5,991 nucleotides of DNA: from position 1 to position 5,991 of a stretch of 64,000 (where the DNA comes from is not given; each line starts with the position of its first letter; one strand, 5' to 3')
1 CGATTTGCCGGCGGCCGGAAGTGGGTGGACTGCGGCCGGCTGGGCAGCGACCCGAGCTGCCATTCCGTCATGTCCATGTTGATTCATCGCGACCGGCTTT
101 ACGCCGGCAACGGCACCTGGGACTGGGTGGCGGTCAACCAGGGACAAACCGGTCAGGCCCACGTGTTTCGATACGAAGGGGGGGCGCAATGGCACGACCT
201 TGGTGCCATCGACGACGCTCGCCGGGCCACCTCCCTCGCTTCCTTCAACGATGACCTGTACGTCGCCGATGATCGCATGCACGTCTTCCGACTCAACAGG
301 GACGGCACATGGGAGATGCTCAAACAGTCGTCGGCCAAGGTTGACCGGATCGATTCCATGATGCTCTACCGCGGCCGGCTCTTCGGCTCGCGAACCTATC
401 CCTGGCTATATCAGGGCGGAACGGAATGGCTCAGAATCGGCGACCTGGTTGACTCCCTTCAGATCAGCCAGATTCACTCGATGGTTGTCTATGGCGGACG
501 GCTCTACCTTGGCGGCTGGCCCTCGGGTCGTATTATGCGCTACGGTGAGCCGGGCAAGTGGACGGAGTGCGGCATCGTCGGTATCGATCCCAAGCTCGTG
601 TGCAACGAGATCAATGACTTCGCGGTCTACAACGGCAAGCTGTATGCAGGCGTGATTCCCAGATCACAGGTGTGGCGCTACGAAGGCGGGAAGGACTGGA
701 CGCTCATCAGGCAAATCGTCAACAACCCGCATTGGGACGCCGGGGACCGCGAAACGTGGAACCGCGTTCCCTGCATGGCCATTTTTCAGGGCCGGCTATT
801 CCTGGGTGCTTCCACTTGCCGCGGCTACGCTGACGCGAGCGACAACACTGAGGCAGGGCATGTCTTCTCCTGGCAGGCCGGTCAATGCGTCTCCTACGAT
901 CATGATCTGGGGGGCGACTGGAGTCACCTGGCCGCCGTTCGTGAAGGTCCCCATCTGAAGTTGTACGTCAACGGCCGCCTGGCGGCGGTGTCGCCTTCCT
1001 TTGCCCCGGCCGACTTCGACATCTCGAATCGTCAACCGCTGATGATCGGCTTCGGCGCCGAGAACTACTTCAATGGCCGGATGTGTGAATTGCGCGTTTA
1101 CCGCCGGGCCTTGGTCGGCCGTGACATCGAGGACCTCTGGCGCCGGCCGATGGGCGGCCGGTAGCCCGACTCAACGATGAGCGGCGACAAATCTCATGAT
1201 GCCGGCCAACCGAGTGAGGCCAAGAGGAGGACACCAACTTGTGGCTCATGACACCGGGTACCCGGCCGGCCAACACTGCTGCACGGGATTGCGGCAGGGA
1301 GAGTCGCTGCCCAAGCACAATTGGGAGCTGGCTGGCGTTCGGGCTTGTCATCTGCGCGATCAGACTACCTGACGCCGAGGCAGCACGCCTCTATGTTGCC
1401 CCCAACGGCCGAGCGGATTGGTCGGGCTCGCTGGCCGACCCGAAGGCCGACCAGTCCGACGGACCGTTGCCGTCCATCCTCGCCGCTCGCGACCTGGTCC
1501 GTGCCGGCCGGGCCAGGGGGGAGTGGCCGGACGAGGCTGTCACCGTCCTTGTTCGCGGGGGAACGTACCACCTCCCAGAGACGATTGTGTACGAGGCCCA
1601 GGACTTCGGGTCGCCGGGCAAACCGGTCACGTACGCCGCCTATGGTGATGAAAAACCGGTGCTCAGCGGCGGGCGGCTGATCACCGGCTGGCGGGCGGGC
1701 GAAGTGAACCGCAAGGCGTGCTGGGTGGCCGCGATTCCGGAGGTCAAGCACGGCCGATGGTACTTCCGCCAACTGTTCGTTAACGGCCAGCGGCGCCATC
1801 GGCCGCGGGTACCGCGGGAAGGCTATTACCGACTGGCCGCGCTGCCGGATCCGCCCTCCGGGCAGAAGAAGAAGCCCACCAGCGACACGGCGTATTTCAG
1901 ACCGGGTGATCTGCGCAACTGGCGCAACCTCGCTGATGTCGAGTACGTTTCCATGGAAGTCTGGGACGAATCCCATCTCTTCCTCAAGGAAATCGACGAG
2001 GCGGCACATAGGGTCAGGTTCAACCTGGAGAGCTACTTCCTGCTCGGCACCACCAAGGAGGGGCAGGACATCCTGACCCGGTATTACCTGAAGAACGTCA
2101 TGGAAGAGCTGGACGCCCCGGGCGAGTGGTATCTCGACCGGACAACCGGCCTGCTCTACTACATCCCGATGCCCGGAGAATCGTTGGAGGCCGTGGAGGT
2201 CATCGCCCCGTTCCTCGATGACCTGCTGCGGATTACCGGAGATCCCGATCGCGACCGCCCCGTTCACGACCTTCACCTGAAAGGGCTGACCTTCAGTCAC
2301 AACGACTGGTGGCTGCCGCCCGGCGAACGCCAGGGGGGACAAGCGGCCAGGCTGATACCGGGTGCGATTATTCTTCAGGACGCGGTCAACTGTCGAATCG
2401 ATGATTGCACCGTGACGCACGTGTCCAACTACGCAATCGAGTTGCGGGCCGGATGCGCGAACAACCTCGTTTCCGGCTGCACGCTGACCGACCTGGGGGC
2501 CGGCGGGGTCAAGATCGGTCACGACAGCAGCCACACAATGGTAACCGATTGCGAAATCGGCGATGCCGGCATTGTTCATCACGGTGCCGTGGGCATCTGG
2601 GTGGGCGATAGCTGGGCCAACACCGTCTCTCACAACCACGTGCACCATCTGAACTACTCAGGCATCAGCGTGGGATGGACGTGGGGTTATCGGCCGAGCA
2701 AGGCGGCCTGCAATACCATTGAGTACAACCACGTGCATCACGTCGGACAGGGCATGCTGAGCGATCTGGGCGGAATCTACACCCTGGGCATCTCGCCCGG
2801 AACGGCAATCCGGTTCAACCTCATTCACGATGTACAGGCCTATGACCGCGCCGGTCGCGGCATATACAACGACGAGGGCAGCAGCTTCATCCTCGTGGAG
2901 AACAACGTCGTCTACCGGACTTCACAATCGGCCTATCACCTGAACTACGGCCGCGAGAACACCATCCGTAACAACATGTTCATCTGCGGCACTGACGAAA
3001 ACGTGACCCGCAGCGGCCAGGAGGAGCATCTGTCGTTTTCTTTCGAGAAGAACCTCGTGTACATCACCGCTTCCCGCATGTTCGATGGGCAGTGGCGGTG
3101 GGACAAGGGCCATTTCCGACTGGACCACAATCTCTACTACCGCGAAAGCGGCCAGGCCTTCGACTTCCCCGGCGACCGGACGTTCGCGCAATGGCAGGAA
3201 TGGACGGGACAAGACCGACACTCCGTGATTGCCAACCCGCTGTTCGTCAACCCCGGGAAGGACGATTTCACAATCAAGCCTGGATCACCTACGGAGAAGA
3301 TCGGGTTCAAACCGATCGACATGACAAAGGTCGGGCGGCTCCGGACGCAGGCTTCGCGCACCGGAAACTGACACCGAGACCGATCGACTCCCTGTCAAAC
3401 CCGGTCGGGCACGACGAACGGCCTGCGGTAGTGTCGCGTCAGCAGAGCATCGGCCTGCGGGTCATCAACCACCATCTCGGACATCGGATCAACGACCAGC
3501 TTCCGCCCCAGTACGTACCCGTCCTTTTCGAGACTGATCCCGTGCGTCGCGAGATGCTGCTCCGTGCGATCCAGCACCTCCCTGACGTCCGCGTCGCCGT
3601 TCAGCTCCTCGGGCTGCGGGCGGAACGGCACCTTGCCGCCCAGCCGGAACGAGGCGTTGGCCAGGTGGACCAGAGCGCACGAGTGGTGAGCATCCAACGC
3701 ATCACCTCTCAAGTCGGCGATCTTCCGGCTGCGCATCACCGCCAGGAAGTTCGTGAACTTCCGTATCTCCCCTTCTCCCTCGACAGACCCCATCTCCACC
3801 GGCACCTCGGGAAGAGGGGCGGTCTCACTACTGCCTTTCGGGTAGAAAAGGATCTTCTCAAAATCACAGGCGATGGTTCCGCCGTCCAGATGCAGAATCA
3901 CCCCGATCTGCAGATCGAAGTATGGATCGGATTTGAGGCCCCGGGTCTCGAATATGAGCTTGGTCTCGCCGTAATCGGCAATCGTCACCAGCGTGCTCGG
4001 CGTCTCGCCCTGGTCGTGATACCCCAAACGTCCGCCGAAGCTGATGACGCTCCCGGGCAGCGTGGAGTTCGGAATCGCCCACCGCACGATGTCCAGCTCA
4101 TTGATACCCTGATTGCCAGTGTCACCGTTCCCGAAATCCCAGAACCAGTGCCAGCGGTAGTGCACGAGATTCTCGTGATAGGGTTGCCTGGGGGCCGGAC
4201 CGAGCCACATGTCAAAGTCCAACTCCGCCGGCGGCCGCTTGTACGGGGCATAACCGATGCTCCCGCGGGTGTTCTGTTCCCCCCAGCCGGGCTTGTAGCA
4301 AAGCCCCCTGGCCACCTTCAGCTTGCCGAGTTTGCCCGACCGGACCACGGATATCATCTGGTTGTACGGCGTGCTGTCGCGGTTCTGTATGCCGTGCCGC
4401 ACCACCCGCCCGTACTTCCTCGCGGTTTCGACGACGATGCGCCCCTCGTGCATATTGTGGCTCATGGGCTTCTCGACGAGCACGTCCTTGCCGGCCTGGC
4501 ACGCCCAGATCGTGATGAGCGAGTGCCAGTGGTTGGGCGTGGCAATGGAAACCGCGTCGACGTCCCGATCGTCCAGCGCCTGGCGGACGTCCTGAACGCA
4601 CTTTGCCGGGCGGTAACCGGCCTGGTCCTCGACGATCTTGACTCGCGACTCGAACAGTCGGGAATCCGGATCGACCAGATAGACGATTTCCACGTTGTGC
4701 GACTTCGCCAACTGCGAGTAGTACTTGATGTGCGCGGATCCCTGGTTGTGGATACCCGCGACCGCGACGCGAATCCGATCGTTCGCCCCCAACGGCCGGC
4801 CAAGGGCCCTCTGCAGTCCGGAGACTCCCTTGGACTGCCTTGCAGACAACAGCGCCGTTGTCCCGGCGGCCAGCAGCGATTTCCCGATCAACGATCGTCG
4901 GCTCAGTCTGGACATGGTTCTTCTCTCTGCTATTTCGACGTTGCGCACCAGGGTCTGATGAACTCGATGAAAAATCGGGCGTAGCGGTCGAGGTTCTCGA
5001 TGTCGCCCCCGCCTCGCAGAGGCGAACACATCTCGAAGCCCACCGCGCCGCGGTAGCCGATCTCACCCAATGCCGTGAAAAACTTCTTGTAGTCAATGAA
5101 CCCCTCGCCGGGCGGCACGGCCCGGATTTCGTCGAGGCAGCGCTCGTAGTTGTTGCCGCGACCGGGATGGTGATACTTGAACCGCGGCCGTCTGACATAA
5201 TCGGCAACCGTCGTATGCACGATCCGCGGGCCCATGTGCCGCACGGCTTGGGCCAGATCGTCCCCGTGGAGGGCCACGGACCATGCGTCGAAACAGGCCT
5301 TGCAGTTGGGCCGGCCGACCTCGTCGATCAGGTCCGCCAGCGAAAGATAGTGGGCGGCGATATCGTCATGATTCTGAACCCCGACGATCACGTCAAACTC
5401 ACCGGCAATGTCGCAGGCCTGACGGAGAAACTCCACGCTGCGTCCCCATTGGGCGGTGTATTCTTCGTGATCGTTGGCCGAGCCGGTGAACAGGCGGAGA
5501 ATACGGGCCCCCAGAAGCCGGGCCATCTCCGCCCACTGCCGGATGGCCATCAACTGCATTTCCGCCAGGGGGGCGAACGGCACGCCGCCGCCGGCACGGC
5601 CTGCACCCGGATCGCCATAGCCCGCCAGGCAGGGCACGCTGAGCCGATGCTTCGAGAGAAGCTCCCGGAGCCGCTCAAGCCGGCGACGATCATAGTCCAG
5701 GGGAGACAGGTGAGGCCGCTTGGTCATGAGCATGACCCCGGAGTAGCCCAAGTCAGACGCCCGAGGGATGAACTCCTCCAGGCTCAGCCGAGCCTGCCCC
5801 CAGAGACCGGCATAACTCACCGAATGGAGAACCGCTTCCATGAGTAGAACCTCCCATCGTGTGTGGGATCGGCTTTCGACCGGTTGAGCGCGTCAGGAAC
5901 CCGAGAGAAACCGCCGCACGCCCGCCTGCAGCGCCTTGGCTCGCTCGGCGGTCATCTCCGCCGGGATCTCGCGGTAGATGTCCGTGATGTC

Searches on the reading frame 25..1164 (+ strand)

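Call 37: search_protein_families(library=pfam, proteins=[window:25-1164:+], max_evalue=0.00001)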
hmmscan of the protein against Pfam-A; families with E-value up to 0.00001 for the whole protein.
window:25-1164:+ (379 aa): 1 family
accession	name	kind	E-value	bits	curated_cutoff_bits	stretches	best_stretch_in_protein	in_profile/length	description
PF13385.13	Laminin_G_3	-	1.2e-13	51.9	27.6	1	296-368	78-150/151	Concanavalin A-like lectin/glucanases superfamily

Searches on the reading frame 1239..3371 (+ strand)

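Call 37: search_protein_families(library=pfam, proteins=[window:1239-3371:+], max_evalue=0.00001)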
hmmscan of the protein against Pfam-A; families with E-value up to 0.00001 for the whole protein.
window:1239-3371:+ (710 aa): 3 families
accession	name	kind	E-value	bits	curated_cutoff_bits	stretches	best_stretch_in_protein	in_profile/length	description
PF13229.12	Beta_helix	-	1.2e-19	70.9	25.9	1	375-478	24-120/158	Right handed beta helix region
PF21231.2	GH141_M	-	3.8e-11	43.5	27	1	161-310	3-155/156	GH141 insertion domain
PF05048.19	NosD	-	8.6e-08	32.3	23.6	0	376-497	40-149/212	Periplasmic copper-binding protein (NosD)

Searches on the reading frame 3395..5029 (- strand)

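Call 37: search_protein_families(library=pfam, proteins=[window:3395-5029:-], max_evalue=0.00001)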
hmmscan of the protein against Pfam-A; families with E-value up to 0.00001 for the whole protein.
window:3395-5029:- (544 aa): 2 families
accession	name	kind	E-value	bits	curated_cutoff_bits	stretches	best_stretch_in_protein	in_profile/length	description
PF19051.5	GFO_IDH_MocA_C2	-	4.1e-20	72.8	23.3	1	261-319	43-101/254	Oxidoreductase family, C-terminal alpha/beta domain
PF01408.29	GFO_IDH_MocA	-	4.6e-19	69.7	24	1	86-211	1-117/120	Oxidoreductase family, NAD-binding Rossmann fold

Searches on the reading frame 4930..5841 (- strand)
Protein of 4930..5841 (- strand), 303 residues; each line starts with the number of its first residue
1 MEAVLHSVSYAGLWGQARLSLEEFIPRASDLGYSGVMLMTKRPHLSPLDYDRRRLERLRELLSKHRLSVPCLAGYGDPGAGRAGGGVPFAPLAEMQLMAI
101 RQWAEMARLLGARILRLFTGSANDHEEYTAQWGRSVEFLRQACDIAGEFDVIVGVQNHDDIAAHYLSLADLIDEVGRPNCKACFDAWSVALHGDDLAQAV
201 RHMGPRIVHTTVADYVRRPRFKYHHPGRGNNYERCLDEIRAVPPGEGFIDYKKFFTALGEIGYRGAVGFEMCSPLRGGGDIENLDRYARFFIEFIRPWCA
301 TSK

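Call 37: search_protein_families(library=pfam, proteins=[window:4930-5841:-], max_evalue=0.00001)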
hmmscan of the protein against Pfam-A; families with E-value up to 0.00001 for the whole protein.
window:4930-5841:- (303 aa): 1 family
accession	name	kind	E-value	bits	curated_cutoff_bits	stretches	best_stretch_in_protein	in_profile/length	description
PF01261.30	AP_endonuc_2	-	4.9e-36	125.1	31.1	1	27-274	3-232/249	Xylose isomerase-like TIM barrel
